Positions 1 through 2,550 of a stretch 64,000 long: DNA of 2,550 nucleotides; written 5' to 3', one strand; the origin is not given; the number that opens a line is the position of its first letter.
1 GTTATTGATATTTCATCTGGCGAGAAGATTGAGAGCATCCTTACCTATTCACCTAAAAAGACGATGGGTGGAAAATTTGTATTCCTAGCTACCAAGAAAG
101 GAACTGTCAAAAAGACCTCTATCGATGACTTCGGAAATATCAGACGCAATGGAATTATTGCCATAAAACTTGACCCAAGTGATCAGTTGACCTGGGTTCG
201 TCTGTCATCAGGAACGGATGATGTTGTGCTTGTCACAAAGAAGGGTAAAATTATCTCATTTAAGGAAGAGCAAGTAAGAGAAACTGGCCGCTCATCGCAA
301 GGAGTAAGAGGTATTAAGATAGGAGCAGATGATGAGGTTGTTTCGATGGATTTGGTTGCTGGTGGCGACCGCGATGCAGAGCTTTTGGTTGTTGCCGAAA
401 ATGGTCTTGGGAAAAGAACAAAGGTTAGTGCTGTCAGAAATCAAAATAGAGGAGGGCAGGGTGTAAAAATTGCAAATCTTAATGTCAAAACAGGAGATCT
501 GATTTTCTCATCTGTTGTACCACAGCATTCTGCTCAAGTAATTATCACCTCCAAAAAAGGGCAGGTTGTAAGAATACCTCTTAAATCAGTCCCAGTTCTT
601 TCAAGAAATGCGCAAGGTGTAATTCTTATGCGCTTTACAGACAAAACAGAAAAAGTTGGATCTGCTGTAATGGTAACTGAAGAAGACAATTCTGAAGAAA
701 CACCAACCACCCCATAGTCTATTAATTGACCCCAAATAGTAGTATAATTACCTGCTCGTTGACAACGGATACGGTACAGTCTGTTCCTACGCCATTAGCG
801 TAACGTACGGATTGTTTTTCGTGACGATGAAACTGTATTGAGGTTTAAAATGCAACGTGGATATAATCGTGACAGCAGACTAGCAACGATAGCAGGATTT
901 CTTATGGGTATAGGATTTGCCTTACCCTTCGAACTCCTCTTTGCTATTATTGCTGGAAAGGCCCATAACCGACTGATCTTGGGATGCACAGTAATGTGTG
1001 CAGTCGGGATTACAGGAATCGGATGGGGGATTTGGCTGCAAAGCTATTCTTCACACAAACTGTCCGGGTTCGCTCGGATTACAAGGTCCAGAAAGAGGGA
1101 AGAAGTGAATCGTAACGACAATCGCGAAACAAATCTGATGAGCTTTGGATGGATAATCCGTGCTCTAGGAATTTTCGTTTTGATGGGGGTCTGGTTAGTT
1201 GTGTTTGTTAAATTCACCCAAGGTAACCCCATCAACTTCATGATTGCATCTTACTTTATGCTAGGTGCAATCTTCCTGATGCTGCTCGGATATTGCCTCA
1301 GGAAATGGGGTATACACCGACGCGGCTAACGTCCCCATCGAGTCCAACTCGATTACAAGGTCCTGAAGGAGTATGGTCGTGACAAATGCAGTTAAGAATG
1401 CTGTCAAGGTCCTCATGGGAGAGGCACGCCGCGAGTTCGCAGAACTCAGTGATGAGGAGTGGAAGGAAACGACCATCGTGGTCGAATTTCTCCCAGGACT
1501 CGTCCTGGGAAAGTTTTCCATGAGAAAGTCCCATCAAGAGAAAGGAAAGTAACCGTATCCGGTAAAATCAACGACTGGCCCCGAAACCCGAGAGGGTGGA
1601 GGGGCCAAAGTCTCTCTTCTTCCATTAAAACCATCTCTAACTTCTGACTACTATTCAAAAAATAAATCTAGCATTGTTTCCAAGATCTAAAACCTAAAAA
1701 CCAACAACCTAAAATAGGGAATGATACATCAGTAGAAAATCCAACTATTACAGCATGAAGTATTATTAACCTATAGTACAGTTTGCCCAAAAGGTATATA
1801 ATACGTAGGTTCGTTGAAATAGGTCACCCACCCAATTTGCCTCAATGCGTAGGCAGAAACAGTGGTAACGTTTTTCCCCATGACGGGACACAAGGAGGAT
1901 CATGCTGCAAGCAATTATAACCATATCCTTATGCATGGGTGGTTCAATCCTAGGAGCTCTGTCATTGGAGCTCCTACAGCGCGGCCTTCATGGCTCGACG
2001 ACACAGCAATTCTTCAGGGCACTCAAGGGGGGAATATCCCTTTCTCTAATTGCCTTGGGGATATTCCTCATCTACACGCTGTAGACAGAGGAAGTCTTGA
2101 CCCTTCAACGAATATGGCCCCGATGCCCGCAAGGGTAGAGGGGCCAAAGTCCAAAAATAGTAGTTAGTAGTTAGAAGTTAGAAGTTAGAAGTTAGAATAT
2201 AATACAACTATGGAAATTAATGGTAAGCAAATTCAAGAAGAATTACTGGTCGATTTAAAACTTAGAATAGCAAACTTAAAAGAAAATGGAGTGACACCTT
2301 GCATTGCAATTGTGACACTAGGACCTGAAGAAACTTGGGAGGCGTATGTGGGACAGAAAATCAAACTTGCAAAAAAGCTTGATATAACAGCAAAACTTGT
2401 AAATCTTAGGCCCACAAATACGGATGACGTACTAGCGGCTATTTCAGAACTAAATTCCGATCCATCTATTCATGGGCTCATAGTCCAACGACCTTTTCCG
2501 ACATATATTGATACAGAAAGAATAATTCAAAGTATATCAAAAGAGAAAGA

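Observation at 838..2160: Tandem array of GC-rich mini-cassettes: small membrane peptides with a shared 5' repeat and a covarying nested 3' hairpin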

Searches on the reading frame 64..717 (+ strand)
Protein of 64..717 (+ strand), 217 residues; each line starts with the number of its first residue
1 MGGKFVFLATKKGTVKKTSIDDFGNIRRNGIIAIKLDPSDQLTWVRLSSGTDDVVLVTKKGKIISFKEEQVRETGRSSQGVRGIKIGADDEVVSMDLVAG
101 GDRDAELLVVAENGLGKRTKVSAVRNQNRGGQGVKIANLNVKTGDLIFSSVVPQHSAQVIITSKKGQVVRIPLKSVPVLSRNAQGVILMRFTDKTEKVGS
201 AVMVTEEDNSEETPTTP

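Call 10: search_protein_families(library=pfam, proteins=[window:64-717:+], max_evalue=1)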
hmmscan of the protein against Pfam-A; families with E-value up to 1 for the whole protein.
window:64-717:+ (217 aa): 2 families
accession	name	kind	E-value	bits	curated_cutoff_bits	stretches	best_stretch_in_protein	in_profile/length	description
PF03989.18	DNA_gyraseA_C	-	5.7e-51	170.2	27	4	52-98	1-47/48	DNA gyrase C-terminal domain, beta-propeller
PF04762.18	Beta-prop_ELP1_1st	-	0.07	12.4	26.8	1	38-95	73-136/359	ELP1 first N-terminal beta-propeller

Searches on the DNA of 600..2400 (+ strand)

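Call 5: search_rna_families(source=window, start=600, end=2400, threshold=evalue, max_evalue=10, show_alignments=4)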
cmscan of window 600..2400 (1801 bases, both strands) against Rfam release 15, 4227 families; matches with E-value up to 10: 2.
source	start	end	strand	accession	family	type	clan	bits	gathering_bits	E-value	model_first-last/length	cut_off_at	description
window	1664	1782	-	RF01224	snoR80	Gene; snRNA; snoRNA; HACA-box;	CL00038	23.4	45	0.53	1-129/129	no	Small nucleolar RNA snoR80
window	1467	1532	+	RF00675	mir-145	Gene; miRNA;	-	16.3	50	2.4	1-86/86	no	mir-145 microRNA precursor family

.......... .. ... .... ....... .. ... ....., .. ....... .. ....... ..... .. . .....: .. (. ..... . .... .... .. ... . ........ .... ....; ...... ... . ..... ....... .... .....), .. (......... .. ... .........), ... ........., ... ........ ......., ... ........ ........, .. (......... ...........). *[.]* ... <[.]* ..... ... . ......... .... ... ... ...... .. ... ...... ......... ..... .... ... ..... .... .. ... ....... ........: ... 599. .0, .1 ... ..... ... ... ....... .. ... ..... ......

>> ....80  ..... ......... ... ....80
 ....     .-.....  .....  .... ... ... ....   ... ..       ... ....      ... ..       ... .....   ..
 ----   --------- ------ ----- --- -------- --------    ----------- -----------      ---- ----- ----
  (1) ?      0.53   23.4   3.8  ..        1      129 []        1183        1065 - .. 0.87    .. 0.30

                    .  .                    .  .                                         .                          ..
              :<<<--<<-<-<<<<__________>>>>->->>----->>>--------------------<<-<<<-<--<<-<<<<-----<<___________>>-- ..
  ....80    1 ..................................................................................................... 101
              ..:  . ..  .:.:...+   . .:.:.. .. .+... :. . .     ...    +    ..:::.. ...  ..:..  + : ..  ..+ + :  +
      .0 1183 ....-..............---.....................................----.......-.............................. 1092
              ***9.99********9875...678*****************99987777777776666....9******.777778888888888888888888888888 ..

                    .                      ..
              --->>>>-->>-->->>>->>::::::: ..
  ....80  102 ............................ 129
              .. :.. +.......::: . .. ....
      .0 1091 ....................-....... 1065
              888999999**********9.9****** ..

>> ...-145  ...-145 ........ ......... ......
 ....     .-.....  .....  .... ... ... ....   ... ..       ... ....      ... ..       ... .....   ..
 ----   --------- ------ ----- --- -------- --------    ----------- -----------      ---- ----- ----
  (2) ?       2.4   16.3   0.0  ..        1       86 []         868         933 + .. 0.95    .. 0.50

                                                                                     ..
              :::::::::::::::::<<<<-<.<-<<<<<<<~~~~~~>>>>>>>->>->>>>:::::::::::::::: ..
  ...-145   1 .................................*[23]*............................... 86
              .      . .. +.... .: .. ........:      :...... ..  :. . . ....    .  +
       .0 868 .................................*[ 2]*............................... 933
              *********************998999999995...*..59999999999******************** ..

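Call 112: build_rna_model(alignment_id=A11)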
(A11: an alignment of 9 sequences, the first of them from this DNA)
Model R1 built from alignment A11 (9 sequences, 67 columns); structure: RNAalifold consensus.
model positions 65; base pairs 18; branch points 1; effective number of sequences 2.67; information 0.863 bits per position. Calibrated on 0.2 Mb of random sequence (short: E-values are rough).
structure used (alignment columns):
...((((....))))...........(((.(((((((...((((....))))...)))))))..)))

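Call 113: build_rna_model(alignment_id=A12)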
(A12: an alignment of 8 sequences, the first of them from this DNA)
Model R2 built from alignment A12 (8 sequences, 71 columns); structure: RNAalifold consensus.
model positions 68; base pairs 14; branch points 0; effective number of sequences 4.31; information 0.826 bits per position. Calibrated on 0.2 Mb of random sequence (short: E-values are rough).
structure used (alignment columns):
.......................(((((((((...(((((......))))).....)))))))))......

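Call 114: search_with_rna_model(model_id=R1, sources=[window, L140, L144, L146, L147, L148, L149, L150, L160, L161, L166, L167, L170, L171, L188], max_evalue=1)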
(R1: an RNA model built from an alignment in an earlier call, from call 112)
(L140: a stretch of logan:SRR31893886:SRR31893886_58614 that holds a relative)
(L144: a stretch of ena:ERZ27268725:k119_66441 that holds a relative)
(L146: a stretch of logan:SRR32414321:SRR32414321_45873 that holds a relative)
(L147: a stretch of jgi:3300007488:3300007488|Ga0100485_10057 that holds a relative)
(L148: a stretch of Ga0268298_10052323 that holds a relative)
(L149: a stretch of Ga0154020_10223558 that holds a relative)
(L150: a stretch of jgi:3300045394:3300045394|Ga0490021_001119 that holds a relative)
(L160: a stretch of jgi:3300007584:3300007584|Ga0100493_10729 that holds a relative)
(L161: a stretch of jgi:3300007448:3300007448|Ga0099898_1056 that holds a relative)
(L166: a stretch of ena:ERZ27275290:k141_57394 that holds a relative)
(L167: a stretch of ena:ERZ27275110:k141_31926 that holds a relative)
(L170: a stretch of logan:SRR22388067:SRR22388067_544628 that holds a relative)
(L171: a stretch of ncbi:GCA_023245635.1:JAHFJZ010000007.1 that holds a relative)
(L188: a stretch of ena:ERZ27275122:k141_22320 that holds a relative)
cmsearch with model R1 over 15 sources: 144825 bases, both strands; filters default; matches with E-value up to 1: 14.
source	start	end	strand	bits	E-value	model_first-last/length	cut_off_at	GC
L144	4915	4979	+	91.2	7e-22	1-65/65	no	0.57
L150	2671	2735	+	89.6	1.8e-21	1-65/65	no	0.55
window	1549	1612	+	87.7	5.9e-21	1-65/65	no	0.58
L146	686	750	+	86.7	1.1e-20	1-65/65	no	0.55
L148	1468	1532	+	85.6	2.2e-20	1-65/65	no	0.57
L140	4911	4976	+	79.5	9.1e-19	1-65/65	no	0.55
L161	2668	2732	+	74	2.6e-17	1-65/65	no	0.54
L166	1609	1673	+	74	2.6e-17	1-65/65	no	0.54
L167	904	968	+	74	2.6e-17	1-65/65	no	0.54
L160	2668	2732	+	73.5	3.7e-17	1-65/65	no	0.55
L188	2483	2547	+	73.5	3.7e-17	1-65/65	no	0.55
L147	5091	5155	+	71.4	1.3e-16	1-65/65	no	0.57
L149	782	846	+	71.4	1.3e-16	1-65/65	no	0.57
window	2091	2151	+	53.3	8.3e-12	1-65/65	no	0.57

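Call 115: search_with_rna_model(model_id=R2, sources=[window, L140, L144, L146, L147, L148, L149, L150, L160, L161, L166, L167, L170, L171, L188], max_evalue=1)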
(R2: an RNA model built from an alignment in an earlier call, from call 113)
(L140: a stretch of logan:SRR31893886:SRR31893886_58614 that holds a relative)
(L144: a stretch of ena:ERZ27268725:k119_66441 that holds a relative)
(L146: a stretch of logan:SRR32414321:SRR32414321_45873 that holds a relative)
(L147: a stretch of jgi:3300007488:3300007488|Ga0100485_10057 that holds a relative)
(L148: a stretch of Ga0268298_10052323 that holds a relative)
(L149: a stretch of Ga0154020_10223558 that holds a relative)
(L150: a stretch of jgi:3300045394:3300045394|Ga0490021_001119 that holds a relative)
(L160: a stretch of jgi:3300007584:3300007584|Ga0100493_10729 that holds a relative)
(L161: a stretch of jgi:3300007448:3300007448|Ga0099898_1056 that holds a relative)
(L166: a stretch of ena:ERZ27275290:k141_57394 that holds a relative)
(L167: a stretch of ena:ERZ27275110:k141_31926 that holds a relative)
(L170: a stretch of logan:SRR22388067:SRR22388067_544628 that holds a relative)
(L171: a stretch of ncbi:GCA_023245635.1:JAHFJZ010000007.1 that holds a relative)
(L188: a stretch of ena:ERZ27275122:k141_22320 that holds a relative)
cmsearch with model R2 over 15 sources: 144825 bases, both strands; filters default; matches with E-value up to 1: 14.
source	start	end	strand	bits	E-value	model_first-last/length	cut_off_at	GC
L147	4543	4611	+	87.7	1.3e-17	1-68/68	no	0.48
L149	234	302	+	87.7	1.3e-17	1-68/68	no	0.48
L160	2120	2188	+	87.7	1.3e-17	1-68/68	no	0.48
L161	2120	2188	+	87.7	1.3e-17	1-68/68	no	0.48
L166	1061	1129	+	87.7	1.3e-17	1-68/68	no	0.48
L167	356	424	+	87.7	1.3e-17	1-68/68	no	0.48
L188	1935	2003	+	87.7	1.3e-17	1-68/68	no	0.48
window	754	821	+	86.8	2.1e-17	1-68/68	no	0.49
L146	131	199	+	85.4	4.4e-17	1-68/68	no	0.48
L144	4096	4164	+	84.3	7.5e-17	1-68/68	no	0.48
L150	2125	2193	+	79.4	9.5e-16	1-68/68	no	0.46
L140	4368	4436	+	78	2e-15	1-68/68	no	0.57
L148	925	994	+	76.9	3.4e-15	1-68/68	no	0.44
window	1809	1877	+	50.1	3.1e-09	1-68/68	no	0.46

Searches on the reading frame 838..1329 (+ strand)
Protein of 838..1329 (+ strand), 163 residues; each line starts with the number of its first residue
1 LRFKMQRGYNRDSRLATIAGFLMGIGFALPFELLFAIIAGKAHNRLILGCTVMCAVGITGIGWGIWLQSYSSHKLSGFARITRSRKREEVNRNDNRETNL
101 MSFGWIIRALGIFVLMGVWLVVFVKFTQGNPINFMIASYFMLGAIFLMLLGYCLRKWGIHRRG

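Call 10: search_protein_families(library=pfam, proteins=[window:838-1329:+], max_evalue=1)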
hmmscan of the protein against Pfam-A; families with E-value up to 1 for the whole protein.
window:838-1329:+ (163 aa): 5 families
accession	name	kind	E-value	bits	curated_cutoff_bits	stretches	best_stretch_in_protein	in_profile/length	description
PF01105.29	EMP24_GP25L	-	0.00066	20.2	25.9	1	83-126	136-179/182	emp24/gp25L/p24 family/GOLD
PF14093.11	DUF4271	-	0.016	15.6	29.7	1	76-159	24-104/206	Domain of unknown function (DUF4271)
PF06157.16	DUF973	-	0.062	12.9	26.4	1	46-149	54-152/309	Protein of unknown function (DUF973)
PF02109.21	DAD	-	0.23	12.3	27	0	111-155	28-70/109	DAD family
PF17231.7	DUF5305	-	0.33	10.8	29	1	85-131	99-144/217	Family of unknown function (DUF5305)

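Call 11: search_protein_families(library=ncbifam, proteins=[window:838-1329:+], max_evalue=1)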
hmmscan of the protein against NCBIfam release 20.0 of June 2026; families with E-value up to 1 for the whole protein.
window:838-1329:+ (163 aa): 0 families

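Call 16: find_homologous_proteins(query=window:850-1329:+, max_evalue=0.01)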
Query window:850-1329:+ (159 aa): 1 proteins with E <= 0.01 among 91 candidates.
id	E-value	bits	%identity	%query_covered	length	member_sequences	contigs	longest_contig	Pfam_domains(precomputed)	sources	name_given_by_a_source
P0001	5.7e-101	353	100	100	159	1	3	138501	-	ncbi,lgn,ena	-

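Call 25: find_encoding_contigs(protein=P0001, flank=3000, max_places=6)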
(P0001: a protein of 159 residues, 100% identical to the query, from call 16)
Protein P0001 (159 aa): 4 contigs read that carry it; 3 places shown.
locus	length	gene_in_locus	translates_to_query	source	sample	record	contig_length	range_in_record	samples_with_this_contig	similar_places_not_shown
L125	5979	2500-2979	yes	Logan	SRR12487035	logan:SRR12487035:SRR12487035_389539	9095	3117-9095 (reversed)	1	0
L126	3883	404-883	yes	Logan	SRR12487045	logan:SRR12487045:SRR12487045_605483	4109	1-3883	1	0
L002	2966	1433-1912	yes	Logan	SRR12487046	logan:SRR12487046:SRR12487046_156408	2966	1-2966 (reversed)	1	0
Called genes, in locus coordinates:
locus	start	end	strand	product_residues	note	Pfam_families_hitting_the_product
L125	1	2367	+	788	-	?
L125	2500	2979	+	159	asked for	-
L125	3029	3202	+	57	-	-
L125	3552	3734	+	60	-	-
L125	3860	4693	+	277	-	PF00763:THF_DHG_CYH, PF02882:THF_DHG_CYH_C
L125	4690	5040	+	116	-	-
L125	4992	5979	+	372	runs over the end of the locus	PF02129:Peptidase_S15, PF20434:BD-FAE, PF00561:Abhydrolase_1, PF12146:Hydrolase_4, PF12697:Abhydrolase_6, PF00326:Peptidase_S9 (weak), PF01738:DLH, PF00326:Peptidase_S9, +4 more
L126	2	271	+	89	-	?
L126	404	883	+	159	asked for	-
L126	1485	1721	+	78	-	-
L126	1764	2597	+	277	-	PF00763:THF_DHG_CYH, PF02882:THF_DHG_CYH_C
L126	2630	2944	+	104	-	-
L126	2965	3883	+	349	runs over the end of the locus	PF02129:Peptidase_S15, PF20434:BD-FAE, PF00561:Abhydrolase_1, PF12146:Hydrolase_4, PF12697:Abhydrolase_6, PF00326:Peptidase_S9, PF01738:DLH, PF08840:BAAT_C (weak), +3 more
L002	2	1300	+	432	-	?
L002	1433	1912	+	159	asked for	-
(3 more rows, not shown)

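Call 102: search_protein_families(library=padloc, proteins=[window:850-1329:+], max_evalue=1)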
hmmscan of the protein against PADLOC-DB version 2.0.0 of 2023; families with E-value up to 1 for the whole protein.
window:850-1329:+ (159 aa): 0 families

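Call 103: search_protein_families(library=phrogs, proteins=[window:850-1329:+], max_evalue=1)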
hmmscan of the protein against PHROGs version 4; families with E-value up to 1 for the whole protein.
window:850-1329:+ (159 aa): 1 family
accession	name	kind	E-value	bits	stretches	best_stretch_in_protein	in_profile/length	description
phrog_20640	-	unknown function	0.24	12.2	0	103-138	4-40/82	-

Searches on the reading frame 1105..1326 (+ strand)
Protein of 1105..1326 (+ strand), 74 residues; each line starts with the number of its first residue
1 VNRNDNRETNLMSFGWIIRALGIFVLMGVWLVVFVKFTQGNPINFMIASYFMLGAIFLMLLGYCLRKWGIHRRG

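Call 91: search_protein_families(library=pfam, proteins=[window:1105-1326:+], max_evalue=1)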
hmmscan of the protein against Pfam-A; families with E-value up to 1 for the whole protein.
window:1105-1326:+ (74 aa): 5 families
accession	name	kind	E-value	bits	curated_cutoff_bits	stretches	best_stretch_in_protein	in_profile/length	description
PF00344.25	SecY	-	0.017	14.9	32.2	1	17-70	54-95/306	SecY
PF16955.11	OFeT_1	-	0.053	13.7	26.9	1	23-65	38-81/207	Ferrous iron uptake permease, iron-lead transporter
PF01105.29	EMP24_GP25L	-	0.17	12.3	25.9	1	2-37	144-179/182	emp24/gp25L/p24 family/GOLD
PF20990.2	DUF2207_C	-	0.19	11.8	33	1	4-69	130-188/247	Predicted membrane protein (DUF2207) C-terminal domain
PF12420.13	DUF3671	-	0.35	10.7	34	1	20-67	164-211/223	Fam-L, Fam-M like protein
